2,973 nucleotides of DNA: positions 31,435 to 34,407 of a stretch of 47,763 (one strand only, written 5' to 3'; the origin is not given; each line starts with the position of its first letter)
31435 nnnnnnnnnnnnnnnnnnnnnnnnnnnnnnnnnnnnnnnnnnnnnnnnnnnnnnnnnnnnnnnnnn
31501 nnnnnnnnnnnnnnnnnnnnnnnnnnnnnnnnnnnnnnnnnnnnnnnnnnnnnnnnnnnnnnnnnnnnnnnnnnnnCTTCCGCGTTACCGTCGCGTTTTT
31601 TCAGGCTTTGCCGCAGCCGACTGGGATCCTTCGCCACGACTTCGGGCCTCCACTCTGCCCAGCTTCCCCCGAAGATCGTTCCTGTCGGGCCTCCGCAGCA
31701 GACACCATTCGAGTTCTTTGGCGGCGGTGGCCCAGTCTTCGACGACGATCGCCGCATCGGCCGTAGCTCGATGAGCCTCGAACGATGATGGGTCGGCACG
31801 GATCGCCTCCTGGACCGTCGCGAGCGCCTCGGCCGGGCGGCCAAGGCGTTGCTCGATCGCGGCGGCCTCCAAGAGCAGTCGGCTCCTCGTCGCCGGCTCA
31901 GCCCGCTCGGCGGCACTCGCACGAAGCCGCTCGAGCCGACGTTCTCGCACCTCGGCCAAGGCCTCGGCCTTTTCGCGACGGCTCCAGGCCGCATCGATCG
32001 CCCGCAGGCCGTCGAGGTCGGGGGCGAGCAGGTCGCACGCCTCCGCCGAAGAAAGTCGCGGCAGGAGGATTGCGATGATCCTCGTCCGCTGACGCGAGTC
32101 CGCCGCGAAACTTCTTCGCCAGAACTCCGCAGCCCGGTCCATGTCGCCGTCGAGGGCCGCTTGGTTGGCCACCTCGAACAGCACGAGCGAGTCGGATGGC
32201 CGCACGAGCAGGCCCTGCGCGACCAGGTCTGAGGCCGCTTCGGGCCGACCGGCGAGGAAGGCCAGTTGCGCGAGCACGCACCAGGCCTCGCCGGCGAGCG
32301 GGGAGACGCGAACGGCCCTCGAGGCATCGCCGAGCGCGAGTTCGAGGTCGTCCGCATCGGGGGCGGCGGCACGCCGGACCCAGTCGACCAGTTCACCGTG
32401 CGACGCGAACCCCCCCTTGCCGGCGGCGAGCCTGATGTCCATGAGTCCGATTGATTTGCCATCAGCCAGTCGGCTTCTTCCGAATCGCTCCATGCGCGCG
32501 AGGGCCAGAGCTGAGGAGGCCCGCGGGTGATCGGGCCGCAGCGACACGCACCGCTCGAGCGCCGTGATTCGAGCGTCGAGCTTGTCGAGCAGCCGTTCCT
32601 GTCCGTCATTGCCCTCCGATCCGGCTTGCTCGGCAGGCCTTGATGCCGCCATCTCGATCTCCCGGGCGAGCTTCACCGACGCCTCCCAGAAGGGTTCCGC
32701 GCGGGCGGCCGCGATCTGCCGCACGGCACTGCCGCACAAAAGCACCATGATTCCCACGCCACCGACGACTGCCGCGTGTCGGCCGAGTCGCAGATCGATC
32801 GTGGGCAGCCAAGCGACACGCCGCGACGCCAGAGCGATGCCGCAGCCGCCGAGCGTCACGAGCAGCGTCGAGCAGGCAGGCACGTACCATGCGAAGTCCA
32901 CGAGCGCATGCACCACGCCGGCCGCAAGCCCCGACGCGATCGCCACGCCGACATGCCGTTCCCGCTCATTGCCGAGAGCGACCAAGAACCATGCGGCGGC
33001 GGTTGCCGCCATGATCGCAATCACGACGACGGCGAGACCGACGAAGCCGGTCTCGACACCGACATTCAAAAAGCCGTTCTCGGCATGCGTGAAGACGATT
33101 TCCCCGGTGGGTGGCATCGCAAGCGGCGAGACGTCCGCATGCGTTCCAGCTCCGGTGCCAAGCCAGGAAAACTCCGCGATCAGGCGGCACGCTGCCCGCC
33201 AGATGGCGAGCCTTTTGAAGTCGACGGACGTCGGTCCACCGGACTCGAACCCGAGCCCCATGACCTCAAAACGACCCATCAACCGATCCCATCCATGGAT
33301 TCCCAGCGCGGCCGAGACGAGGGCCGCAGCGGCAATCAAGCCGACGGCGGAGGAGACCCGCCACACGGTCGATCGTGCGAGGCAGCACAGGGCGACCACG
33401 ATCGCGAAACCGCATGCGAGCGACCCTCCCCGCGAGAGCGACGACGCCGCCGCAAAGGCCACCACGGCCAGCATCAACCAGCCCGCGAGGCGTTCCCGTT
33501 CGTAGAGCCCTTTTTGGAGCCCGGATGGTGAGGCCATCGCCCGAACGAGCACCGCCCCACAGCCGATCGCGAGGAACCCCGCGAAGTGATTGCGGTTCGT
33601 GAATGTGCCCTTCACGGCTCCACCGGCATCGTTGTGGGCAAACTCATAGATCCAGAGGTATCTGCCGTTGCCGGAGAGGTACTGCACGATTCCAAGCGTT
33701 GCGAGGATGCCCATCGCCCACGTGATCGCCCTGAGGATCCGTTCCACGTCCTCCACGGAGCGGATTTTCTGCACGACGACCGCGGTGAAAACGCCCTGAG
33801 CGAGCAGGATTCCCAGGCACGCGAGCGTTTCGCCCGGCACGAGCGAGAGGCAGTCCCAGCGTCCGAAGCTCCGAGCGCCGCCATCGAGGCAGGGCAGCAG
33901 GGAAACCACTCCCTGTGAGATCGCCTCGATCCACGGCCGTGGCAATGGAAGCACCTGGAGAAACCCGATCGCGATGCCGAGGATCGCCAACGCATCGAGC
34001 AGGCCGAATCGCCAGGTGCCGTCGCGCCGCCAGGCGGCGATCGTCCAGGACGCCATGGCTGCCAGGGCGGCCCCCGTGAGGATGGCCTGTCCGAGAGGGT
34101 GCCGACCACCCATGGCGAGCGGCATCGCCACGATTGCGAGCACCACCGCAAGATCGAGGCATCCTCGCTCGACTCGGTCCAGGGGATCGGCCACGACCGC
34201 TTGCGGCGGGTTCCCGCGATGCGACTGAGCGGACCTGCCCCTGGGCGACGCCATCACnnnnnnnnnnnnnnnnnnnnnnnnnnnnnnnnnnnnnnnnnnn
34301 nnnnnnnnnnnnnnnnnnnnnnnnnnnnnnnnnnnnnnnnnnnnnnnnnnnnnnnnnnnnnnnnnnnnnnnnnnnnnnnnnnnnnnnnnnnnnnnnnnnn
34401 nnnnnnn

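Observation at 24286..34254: Neisseria-pgl-like gene set next to a Wzy_C-TPR protein: candidate O-linked protein glycosylation system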

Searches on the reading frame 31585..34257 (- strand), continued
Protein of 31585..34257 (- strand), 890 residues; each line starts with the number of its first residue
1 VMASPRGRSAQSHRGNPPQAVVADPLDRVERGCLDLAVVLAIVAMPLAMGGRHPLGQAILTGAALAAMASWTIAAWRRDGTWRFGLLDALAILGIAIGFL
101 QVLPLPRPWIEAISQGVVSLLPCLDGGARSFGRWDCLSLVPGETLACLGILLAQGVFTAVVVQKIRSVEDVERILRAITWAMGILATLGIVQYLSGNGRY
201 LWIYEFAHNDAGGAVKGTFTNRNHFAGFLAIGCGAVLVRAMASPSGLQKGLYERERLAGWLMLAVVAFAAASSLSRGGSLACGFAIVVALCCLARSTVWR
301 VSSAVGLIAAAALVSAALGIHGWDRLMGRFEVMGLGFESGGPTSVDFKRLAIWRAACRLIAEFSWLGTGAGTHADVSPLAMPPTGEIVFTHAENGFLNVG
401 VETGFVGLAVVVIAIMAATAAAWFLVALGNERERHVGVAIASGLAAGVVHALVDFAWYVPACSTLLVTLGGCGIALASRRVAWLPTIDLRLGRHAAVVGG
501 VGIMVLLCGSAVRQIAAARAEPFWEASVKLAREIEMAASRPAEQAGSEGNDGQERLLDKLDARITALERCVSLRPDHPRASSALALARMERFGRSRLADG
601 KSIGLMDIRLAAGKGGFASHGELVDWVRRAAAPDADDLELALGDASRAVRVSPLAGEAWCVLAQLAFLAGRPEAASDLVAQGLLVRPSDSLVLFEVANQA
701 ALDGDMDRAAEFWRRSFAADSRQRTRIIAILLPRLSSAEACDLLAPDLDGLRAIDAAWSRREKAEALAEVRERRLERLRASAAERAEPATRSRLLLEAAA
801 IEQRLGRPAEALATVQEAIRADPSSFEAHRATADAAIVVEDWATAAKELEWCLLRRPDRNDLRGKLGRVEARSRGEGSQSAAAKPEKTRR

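Call 77: search_protein_families(library=pfam, proteins=[L008:15355-17781:+, L012:8717-10165:-, L017:14455-15945:-, L021:17338-19956:+, L025:12712-14304:+, L025:3081-4745:-, L029:617-2062:-, L033:19682-21274:+, L038:13254-15170:+, L040:19537-21039:+], max_evalue=0.01)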
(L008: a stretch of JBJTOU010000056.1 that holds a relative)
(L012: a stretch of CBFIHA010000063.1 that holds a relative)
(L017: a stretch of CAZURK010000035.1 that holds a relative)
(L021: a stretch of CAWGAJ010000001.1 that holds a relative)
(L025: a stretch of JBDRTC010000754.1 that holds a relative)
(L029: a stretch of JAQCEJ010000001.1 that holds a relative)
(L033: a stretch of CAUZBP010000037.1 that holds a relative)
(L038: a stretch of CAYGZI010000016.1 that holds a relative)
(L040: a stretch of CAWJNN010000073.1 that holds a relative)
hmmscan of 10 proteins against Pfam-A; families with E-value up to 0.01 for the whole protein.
L008:15355-17781:+ (809 aa): 4 families
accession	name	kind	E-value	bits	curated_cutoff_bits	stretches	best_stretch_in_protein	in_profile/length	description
PF02421.24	FeoB_N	-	8.2e-54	181.8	27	1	165-324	2-156/156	Ferrous iron transport protein B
PF07670.19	Gate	-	7.6e-32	110.3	29.6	2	456-550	2-103/104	Nucleoside recognition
PF01926.29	MMR_HSR1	-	3.4e-17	63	21.9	1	165-280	1-111/113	50S ribosome-binding GTPase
PF07664.17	FeoB_C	-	1.1e-14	54.3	26.6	1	570-618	2-51/54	Ferrous iron transport protein B C terminus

L012:8717-10165:- (483 aa): 1 family
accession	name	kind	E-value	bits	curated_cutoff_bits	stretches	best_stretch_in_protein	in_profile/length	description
PF03601.19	Cons_hypoth698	-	2e-50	171.9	24.5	1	124-439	1-296/304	Conserved hypothetical protein 698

L017:14455-15945:- (497 aa): 0 families

L021:17338-19956:+ (873 aa): 1 family
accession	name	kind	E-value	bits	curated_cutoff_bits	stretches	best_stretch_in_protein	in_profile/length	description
PF03169.20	OPT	-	1.7e-79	268.6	25.8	2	37-508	1-495/623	OPT oligopeptide transporter protein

L025:12712-14304:+ (531 aa): 2 families
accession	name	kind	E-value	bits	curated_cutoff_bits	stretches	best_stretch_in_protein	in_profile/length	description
PF00953.26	Glycos_transf_4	-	1.6e-35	122.9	27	1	200-350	4-158/160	Glycosyl transferase family 4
PF17158.10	MASE4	-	0.006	16.4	28.4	1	331-460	80-206/239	Membrane-associated sensor, integral membrane domain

L025:3081-4745:- (555 aa): 1 family
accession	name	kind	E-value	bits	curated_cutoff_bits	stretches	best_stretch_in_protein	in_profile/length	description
PF01943.22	Polysacc_synt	-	4.3e-08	33.3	28.2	1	115-394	2-271/274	Polysaccharide biosynthesis protein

L029:617-2062:- (482 aa): 3 families
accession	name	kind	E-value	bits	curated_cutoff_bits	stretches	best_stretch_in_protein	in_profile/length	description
PF16980.11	CitMHS_2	-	3.4e-163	543.9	25.7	1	43-481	2-448/448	Putative citrate transport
PF03600.22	CitMHS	-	1e-08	35.1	31.9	1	144-396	83-319/336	Citrate transporter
PF20966.2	MASE6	-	0.0085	16.5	27.4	0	55-109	111-166/170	MASE6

L033:19682-21274:+ (531 aa): 2 families
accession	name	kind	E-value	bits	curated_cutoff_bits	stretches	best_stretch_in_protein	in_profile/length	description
PF01943.22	Polysacc_synt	-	2.9e-15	56.9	28.2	1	22-303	6-273/274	Polysaccharide biosynthesis protein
PF13440.11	Polysacc_synt_3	-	8.9e-13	48.6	23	1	45-347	5-285/293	Polysaccharide biosynthesis protein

L038:13254-15170:+ (639 aa): 3 families
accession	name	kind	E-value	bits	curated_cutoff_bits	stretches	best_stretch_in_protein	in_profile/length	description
PF01943.22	Polysacc_synt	-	2.8e-20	73.3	28.2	1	142-422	6-272/274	Polysaccharide biosynthesis protein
PF13440.11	Polysacc_synt_3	-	1.8e-13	50.8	23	1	165-467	5-285/293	Polysaccharide biosynthesis protein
PF03023.19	MurJ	-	6.3e-07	28.8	27.4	1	352-584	196-431/451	Lipid II flippase MurJ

L040:19537-21039:+ (501 aa): 2 families
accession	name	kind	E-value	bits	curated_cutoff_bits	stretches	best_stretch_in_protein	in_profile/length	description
PF13440.11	Polysacc_synt_3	-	7.5e-15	55.4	23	1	43-341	1-290/293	Polysaccharide biosynthesis protein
PF01943.22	Polysacc_synt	-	2.4e-07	30.9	28.2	1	21-287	3-266/274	Polysaccharide biosynthesis protein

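Call 78: search_protein_families(library=pfam, proteins=[L042:350-1741:-, L043:18644-20317:+, L047:12354-14516:+, L048:1036-2478:-, L048:2433-4241:-, L050:19364-20908:-, L050:13819-15384:-, L059:4647-7286:+, L068:15920-17620:+, L081:12980-14224:+], max_evalue=0.01)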
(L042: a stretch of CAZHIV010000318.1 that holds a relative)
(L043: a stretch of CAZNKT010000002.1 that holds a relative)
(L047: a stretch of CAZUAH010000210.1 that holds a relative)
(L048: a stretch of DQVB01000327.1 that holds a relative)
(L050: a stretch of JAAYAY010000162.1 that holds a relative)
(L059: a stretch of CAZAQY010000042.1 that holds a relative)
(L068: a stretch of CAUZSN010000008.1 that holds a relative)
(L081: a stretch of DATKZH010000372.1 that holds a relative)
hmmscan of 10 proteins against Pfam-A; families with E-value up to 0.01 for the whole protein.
L042:350-1741:- (464 aa): 3 families
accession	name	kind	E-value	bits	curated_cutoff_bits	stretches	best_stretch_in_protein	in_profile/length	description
PF13440.11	Polysacc_synt_3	-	2.4e-16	60.3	23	1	39-334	1-290/293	Polysaccharide biosynthesis protein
PF01943.22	Polysacc_synt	-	3.2e-05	23.9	28.2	0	18-104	4-94/274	Polysaccharide biosynthesis protein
PF17524.7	CnrY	-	0.0029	18.4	25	0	73-119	38-87/98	Anti-sigma factor CnrY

L043:18644-20317:+ (558 aa): 1 family
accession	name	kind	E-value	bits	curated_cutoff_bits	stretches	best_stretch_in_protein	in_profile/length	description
PF14296.11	O-ag_pol_Wzy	-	5.5e-08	32.4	26.6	1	448-543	363-459/468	O-antigen polysaccharide polymerase Wzy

L047:12354-14516:+ (721 aa): 12 families
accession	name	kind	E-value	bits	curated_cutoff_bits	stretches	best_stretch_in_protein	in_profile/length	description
PF13440.11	Polysacc_synt_3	-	3.5e-18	66.3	23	1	43-343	1-291/293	Polysaccharide biosynthesis protein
PF13489.12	Methyltransf_23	-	3e-14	53.5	27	1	517-689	8-161/164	Methyltransferase domain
PF08242.18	Methyltransf_12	-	5e-13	50.1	30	1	535-626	1-98/98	Methyltransferase domain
PF13649.12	Methyltransf_25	-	2.3e-11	44.7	27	1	534-624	1-97/97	Methyltransferase domain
PF08241.18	Methyltransf_11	-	7.9e-11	42.9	21.2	1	535-627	1-94/95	Methyltransferase domain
PF05401.17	NodS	-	7.6e-08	32.9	24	1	518-648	31-161/201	Nodulation protein S (NodS)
PF02353.26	CMAS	-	1.1e-05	25.4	27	1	530-699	62-222/273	Mycolic acid cyclopropane synthetase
PF01943.22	Polysacc_synt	-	1.4e-05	25.2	28.2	1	21-295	3-272/274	Polysaccharide biosynthesis protein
PF07021.18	MetW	-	2.4e-05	24.5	21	1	530-629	13-115/193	Methionine biosynthesis protein MetW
PF13847.12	Methyltransf_31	-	9.8e-05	22.5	27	1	530-629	3-110/145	Methyltransferase domain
PF08003.17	Methyltransf_9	-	0.00032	20.2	23.8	1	529-628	114-217/315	Protein of unknown function (DUF1698)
PF05219.18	DREV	-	0.0033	17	26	1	530-628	94-186/265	DREV methyltransferase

L048:1036-2478:- (481 aa): 0 families

L048:2433-4241:- (603 aa): 0 families

L050:19364-20908:- (515 aa): 0 families

L050:13819-15384:- (522 aa): 1 family
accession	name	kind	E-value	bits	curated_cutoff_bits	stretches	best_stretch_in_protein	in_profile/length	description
PF01757.29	Acyl_transf_3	-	9.7e-23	81.2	31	1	123-472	2-324/326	Acyltransferase domain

L059:4647-7286:+ (880 aa): 1 family
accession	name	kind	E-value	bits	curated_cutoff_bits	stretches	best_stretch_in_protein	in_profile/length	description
PF03030.21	H_PPase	-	3.2e-236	786.4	29.7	1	102-816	2-644/645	Inorganic H+ pyrophosphatase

L068:15920-17620:+ (567 aa): 1 family
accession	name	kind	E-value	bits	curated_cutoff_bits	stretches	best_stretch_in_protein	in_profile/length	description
PF02386.22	TrkH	-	1.6e-62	212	27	2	126-464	57-418/502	Cation transport protein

L081:12980-14224:+ (415 aa): 1 family
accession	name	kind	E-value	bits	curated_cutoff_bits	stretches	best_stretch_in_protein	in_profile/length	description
PF00953.26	Glycos_transf_4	-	2.5e-35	122.3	27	1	79-229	4-158/160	Glycosyl transferase family 4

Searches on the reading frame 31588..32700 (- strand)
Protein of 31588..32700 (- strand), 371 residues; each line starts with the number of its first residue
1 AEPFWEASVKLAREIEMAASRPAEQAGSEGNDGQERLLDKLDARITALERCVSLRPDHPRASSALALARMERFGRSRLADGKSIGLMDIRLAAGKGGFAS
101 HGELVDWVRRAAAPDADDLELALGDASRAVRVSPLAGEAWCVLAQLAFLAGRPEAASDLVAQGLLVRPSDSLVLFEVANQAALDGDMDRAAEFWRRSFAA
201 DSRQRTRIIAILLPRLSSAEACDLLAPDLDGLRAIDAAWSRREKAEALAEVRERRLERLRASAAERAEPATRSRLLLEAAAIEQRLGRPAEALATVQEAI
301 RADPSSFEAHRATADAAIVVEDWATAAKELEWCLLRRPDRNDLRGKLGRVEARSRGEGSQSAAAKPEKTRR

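Call 73: search_protein_families(library=pfam, proteins=[window:31588-32700:-], max_evalue=10)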
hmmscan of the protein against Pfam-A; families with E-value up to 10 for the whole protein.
window:31588-32700:- (371 aa): 14 families
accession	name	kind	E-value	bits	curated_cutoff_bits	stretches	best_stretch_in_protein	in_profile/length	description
PF07719.23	TPR_2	-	1e-07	31.9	27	2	275-305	3-33/34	Tetratricopeptide repeat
PF13428.12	TPR_14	-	7.6e-07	29.7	23.5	5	274-315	2-43/44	Tetratricopeptide repeat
PF14559.12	TPR_19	-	1.4e-06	28.9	25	3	116-172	4-60/68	Tetratricopeptide repeat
PF13432.12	TPR_16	-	6.2e-06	27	32.7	4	283-317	7-41/65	Tetratricopeptide repeat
PF13181.12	TPR_8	-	7.6e-06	26.1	25.7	2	38-58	14-34/34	Tetratricopeptide repeat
PF13424.12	TPR_12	-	6.9e-05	23.4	30.1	2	274-318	4-49/77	Tetratricopeptide repeat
PF13431.12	TPR_17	-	0.00028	21.3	24.4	0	128-156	4-32/34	Tetratricopeptide repeat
PF00515.34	TPR_1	-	0.00087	19.5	27.8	2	281-305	9-33/34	Tetratricopeptide repeat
PF23914.1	TPR_CcmH_CycH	-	0.0018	18.6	42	1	117-196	64-146/158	Cytochrome c-type biogenesis protein H TPR domain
PF13414.12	TPR_11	-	0.0028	17.7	26.8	1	287-312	8-33/42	TPR repeat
PF13371.12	TPR_9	-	0.0046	17.4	35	2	285-343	7-65/73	Tetratricopeptide repeat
PF09295.16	ChAPs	-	0.037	13.4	20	2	273-333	234-294/395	ChAPs (Chs5p-Arf1p-binding proteins)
PF14561.12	TPR_20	-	0.063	14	25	1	290-340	5-55/90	Tetratricopeptide repeat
PF12895.13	ANAPC3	-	0.096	13.4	27.2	0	276-333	27-82/82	Anaphase-promoting complex, cyclosome, subunit 3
